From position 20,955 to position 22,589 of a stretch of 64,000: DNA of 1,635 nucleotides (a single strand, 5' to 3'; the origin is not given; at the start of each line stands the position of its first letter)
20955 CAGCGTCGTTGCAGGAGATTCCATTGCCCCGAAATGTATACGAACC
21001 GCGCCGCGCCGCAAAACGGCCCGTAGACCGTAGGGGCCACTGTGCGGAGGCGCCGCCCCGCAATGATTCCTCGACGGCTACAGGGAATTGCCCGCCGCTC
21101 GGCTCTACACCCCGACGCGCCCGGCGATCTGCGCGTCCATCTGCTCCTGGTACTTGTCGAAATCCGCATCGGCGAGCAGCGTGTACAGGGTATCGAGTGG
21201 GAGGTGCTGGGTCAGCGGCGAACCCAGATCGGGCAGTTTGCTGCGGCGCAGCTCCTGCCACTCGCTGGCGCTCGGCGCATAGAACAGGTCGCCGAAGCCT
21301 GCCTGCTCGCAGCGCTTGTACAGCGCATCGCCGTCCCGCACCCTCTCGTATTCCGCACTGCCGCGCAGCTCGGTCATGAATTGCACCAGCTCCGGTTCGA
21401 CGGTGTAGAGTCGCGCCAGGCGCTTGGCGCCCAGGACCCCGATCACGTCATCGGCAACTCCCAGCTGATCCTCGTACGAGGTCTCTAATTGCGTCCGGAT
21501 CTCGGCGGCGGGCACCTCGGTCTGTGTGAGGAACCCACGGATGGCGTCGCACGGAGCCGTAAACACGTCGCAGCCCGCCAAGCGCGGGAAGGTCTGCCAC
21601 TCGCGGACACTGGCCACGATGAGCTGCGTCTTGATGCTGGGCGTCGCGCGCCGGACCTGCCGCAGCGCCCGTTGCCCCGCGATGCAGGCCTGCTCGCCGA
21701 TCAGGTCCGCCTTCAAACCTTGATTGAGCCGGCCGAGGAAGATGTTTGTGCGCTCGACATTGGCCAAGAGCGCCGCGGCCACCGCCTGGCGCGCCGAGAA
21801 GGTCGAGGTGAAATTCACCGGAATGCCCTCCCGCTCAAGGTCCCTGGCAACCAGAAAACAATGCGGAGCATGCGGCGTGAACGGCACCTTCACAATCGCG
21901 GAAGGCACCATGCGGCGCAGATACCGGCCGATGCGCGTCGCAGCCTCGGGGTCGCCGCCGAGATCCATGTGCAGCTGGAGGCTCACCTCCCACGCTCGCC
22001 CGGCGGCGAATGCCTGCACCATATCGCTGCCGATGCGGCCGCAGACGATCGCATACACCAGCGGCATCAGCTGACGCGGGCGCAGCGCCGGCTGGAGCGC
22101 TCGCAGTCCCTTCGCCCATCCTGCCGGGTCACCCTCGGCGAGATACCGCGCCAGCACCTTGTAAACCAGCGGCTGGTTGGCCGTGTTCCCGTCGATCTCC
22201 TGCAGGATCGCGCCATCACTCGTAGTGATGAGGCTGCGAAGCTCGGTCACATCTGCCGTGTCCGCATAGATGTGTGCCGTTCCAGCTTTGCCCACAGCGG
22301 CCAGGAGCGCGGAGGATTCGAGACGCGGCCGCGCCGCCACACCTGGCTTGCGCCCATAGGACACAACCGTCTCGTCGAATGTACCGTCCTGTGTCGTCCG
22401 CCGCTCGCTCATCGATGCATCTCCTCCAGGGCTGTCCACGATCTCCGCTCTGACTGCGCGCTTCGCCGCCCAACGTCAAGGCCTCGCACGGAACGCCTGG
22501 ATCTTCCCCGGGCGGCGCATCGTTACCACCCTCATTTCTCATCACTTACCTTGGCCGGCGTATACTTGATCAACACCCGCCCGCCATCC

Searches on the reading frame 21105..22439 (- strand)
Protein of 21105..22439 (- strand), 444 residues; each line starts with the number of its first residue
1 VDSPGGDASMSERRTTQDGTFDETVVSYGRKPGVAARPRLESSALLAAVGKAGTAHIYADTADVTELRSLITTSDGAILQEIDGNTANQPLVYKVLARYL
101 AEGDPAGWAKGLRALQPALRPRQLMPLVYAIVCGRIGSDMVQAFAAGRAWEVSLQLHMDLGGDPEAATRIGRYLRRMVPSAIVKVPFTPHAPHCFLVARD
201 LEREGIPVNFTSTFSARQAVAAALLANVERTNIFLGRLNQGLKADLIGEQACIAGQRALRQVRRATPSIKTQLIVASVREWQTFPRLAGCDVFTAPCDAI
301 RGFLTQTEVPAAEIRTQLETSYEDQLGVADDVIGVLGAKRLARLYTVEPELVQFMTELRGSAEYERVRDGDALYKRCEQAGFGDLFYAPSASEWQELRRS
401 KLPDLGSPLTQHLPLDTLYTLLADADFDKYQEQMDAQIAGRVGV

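Call 41: search_protein_families(library=pfam, proteins=[window:21105-22439:-], max_evalue=0.001)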
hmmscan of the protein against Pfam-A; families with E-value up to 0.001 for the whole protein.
window:21105-22439:- (444 aa): 1 family
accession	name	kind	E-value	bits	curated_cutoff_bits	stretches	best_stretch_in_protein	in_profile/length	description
PF00923.25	TAL_FSA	-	3.8e-22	79.4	27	1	57-318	1-249/285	Transaldolase/Fructose-6-phosphate aldolase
